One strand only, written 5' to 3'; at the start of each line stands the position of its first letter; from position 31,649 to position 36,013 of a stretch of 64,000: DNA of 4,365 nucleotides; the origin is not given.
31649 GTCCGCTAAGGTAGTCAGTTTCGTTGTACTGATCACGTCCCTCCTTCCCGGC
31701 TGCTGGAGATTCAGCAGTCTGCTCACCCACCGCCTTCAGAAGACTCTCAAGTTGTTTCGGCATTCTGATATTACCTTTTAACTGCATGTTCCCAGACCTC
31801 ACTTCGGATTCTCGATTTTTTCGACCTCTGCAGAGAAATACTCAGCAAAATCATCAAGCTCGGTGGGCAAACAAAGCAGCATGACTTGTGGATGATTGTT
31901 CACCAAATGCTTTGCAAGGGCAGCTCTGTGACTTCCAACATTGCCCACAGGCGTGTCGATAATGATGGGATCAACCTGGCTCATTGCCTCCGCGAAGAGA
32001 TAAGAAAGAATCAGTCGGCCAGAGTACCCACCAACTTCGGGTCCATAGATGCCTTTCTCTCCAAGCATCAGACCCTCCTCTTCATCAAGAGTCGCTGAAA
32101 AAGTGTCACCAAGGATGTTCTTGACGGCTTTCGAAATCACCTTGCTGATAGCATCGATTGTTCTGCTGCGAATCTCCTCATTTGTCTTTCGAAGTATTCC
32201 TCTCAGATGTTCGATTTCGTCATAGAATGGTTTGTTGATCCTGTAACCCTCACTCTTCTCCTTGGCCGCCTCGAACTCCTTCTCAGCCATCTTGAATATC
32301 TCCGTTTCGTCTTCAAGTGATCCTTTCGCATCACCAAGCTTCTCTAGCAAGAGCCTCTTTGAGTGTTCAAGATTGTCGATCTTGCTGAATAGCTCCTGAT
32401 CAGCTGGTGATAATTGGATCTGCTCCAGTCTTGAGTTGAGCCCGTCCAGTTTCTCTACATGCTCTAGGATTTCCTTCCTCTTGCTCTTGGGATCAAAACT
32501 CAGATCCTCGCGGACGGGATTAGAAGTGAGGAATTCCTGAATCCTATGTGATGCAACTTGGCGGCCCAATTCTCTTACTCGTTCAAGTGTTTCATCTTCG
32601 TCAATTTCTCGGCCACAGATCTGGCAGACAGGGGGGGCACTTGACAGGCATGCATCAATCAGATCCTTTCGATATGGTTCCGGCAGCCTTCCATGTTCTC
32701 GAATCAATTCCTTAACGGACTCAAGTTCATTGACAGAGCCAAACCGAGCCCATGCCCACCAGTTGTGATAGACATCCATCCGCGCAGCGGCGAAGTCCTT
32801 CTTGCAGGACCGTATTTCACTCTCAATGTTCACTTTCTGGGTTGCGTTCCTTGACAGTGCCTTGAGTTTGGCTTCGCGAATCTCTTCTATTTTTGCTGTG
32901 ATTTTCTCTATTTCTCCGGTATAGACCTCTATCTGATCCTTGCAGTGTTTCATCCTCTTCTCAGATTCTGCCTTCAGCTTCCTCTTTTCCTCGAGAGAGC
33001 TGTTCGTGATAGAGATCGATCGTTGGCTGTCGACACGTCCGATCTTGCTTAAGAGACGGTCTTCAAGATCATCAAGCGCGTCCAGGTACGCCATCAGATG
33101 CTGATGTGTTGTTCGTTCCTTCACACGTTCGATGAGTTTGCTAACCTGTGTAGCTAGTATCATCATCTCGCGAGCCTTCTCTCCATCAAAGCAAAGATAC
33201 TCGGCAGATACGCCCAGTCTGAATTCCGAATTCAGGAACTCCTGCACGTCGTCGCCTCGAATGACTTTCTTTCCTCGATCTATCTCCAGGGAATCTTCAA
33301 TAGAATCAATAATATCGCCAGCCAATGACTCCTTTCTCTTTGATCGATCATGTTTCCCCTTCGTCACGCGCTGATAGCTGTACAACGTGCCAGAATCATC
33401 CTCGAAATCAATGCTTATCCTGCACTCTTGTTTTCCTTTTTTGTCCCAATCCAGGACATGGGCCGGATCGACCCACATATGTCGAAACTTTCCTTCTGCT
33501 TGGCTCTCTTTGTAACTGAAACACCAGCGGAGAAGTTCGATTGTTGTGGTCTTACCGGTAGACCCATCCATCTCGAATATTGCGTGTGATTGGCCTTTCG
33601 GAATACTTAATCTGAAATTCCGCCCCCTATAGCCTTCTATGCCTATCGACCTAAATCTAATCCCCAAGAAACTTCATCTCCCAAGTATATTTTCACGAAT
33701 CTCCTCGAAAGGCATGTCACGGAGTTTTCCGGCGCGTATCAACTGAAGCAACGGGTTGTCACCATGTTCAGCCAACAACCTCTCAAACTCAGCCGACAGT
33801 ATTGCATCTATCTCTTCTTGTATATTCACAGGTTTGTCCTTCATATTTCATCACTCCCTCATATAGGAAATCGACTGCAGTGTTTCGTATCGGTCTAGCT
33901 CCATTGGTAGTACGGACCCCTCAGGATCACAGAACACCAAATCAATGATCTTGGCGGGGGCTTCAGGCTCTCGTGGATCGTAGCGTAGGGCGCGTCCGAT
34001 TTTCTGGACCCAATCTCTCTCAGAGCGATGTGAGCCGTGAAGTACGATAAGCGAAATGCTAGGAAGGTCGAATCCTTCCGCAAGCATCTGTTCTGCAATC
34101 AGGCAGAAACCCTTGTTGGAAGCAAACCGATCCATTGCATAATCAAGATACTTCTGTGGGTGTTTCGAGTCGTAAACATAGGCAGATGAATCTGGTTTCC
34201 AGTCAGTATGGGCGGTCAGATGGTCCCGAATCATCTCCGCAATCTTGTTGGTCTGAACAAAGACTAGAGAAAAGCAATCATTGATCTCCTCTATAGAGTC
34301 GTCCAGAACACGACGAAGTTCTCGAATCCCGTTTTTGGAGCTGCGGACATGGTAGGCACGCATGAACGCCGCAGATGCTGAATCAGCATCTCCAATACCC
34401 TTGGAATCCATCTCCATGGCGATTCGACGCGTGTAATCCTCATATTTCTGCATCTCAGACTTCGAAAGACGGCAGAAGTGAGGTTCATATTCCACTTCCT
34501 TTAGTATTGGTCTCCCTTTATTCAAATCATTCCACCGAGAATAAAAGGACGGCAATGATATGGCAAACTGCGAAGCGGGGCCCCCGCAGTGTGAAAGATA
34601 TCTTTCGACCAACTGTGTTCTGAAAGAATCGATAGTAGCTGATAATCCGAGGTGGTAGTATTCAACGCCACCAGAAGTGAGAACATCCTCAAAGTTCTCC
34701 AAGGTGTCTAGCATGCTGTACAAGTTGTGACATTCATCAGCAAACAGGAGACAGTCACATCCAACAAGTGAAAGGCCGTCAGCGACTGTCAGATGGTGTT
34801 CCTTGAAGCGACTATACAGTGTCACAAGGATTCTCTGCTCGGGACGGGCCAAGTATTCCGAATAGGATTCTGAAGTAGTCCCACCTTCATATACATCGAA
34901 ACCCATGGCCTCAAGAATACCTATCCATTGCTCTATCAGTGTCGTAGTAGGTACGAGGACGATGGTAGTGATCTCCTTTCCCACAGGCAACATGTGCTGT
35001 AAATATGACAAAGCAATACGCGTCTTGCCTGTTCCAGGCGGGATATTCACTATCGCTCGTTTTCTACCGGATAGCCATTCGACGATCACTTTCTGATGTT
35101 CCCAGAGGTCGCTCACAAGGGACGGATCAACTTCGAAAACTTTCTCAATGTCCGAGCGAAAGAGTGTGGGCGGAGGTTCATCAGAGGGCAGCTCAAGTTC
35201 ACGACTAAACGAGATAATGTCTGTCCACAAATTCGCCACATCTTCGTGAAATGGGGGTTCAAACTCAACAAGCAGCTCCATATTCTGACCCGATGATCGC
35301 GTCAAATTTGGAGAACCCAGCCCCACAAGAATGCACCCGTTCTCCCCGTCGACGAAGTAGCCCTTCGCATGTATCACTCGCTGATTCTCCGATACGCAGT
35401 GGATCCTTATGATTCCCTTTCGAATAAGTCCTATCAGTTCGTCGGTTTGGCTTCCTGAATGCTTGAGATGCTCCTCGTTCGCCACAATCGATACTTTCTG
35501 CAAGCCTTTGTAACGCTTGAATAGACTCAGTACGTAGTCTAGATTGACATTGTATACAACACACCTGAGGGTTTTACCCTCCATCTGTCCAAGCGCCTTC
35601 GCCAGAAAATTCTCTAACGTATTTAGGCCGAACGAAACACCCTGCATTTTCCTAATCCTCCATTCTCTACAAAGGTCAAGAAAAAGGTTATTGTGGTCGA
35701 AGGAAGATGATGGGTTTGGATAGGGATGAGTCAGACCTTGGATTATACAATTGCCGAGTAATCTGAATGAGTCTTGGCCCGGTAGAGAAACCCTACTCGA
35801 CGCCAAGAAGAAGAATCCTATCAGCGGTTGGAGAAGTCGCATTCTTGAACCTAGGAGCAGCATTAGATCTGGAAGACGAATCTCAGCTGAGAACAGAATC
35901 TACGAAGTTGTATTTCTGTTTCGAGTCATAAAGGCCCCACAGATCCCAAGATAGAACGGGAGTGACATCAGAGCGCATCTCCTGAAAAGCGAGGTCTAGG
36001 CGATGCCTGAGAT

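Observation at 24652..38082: Extended DNA-phosphorothioation defence island (dndCDE + pbeABCD-like + extra modules) in a probable Asgard archaeon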

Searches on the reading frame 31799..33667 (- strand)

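Call 3: search_protein_families(library=padloc, proteins=[window:31799-33667:-], max_evalue=0.01)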
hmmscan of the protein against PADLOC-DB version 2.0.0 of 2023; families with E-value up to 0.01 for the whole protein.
window:31799-33667:- (622 aa): 10 families
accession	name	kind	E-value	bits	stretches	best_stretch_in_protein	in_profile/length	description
PDLC02722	PbeC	-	2.2e-24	84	1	37-528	39-521/643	PbeC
PDLC02750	PbeC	-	3e-18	63.7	1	18-415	20-394/629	PbeC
PDLC02714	PbeC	-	5e-13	46.8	1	36-530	38-534/651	PbeC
PDLC03859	LmuB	-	3e-11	41.2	1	2-536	2-496/611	-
PDLC02735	PbeC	-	1.4e-09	35.4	1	37-295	45-297/652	PbeC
PDLC02736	PbeC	-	1e-08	32.2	1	566-615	613-661/685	PbeC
PDLC02756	PbeC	-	1.4e-06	25.6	1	566-611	583-631/643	PbeC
PDLC02668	DndD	-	3.6e-05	20.9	0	567-606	585-626/659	DndD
PDLC02665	DndD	-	0.00022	18.1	0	156-265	146-247/645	DndD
PDLC02731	PbeC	-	0.00047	17.1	0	563-605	580-624/645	PbeC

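Call 4: search_protein_families(library=pfam, proteins=[window:31799-33667:-], max_evalue=0.01)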
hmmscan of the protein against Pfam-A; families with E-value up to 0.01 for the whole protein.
window:31799-33667:- (622 aa): 1 family
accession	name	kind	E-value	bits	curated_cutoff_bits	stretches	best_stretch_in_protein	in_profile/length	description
PF13476.12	AAA_23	-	0.00065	20.8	27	1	37-264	30-197/201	AAA domain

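Call 8: search_protein_families(library=ncbifam, proteins=[window:31799-33667:-], max_evalue=0.1)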
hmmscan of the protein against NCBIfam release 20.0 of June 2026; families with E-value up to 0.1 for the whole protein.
window:31799-33667:- (622 aa): 1 family
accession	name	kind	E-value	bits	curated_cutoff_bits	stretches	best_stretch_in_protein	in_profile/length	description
NF045487.1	ASRP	equivalog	4.7e-06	25.5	300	1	174-500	147-439/593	archaea-specific SMC-related protein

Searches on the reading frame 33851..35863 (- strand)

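Call 3: search_protein_families(library=padloc, proteins=[window:33851-35863:-], max_evalue=0.01)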
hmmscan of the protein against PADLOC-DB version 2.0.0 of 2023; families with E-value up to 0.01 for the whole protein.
window:33851-35863:- (670 aa): 12 families
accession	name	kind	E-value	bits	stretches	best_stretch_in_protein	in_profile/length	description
PDLC02707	PbeA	-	9.9e-45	151.3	1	252-648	252-635/672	PbeA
PDLC02704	PbeA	-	2.2e-35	120.3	1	252-647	254-648/682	PbeA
PDLC02703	PbeA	-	6.1e-26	89.2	1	246-644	240-615/626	PbeA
PDLC02706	PbeA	-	3.9e-22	76.6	1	261-645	279-674/722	PbeA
PDLC02705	PbeA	-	6.4e-07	25.9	1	260-643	258-633/691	PbeA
PDLC01439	typeIV_DinG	-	1.1e-06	25.7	0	261-314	28-76/575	CAS-IV-A; associated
PDLC00938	Cas3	-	8e-05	20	1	271-320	3-52/358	CRISPR-associated helicase Cas3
PDLC04986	PDC-S28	-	9.7e-05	18.9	1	251-352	33-133/831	-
PDLC01252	Cas3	-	0.00027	18.5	0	271-314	3-46/324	CAS-I; effector_G3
PDLC03042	REase_I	-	0.00028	16.4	0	528-643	723-845/1170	Type I restriction enzyme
PDLC01770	Cas3g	-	0.00055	16.5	0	253-315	15-76/733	-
PDLC03928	PsyrT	-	0.00055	16.3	1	532-627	244-334/689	-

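Call 4: search_protein_families(library=pfam, proteins=[window:33851-35863:-], max_evalue=0.01)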
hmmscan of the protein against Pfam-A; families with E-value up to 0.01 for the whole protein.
window:33851-35863:- (670 aa): 5 families
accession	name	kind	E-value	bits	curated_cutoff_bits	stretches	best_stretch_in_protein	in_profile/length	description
PF04851.21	ResIII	-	2.1e-15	57.4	22.5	1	258-412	20-163/164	Type III restriction enzyme, res subunit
PF00271.37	Helicase_C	-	1.9e-12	47.8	23.5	1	528-628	14-109/110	Helicase conserved C-terminal domain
PF00270.35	DEAD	-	2.2e-12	47.4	26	1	257-412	5-161/167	DEAD/DEAH box helicase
PF13091.12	PLDc_2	-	0.0011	19.2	27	1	123-203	38-117/132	PLD-like domain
PF00176.29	SNF2-rel_dom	-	0.0064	16.1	24.9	0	256-315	1-68/290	SNF2-related domain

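Call 8: search_protein_families(library=ncbifam, proteins=[window:33851-35863:-], max_evalue=0.1)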
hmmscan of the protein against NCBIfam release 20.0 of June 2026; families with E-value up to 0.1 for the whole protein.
window:33851-35863:- (670 aa): 17 families
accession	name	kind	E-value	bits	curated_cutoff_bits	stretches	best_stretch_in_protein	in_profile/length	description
TIGR04095.1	dnd_restrict_1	equivalog_domain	8.1e-24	84.4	600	1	256-647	12-400/451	DNA phosphorothioation system restriction enzyme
NF010337.0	PRK13766.1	equivalog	1.2e-07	30.2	610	2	494-628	331-468/781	Hef nuclease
TIGR00595.1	priA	equivalog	5.3e-05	22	230.35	1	565-608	296-339/509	replication restart helicase PriA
NF053711.1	RNA_heli_RhlE1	exception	0.00011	21.1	750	1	532-627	247-337/434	RNA helicase RhlE1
NF046051.1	restrict_EcoAI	equivalog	0.00016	20.2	550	1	532-640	414-526/768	EcoAI/FtnUII family type I restriction enzme subunit R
NF004069.0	PRK05580.2-1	equivalog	0.00016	20.2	767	0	565-609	411-455/612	primosomal protein N'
TIGR01587.1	cas3_core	equivalog_domain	0.0003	20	102.45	1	271-320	3-52/358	CRISPR-associated helicase Cas3'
NF004066.1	PRK05580.1-3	equivalog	0.0003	19.2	813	0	576-607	582-613/788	primosomal protein N'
NF003673.1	PRK05298.1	equivalog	0.00072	18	743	1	505-627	421-541/653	excinuclease ABC subunit UvrB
TIGR00631.1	uvrb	equivalog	0.00076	17.8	750.1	1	509-627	425-541/658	excinuclease ABC subunit UvrB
NF008394.0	PRK11192.1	equivalog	0.00078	18.4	507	1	530-627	248-340/441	ATP-dependent RNA helicase SrmB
NF045503.1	repair_heli_XPB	equivalog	0.00099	17.8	610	0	269-315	205-246/548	DNA repair helicase XPB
NF008744.0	PRK11776.1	equivalog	0.0015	17.1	524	1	504-628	222-336/460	ATP-dependent RNA helicase DbpA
NF004068.0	PRK05580.1-5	equivalog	0.0043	15.2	1249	0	246-312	252-321/795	primosomal protein N'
TIGR00348.1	hsdR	subfamily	0.027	13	284.55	0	276-379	276-381/674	HsdR family type I site-specific deoxyribonuclease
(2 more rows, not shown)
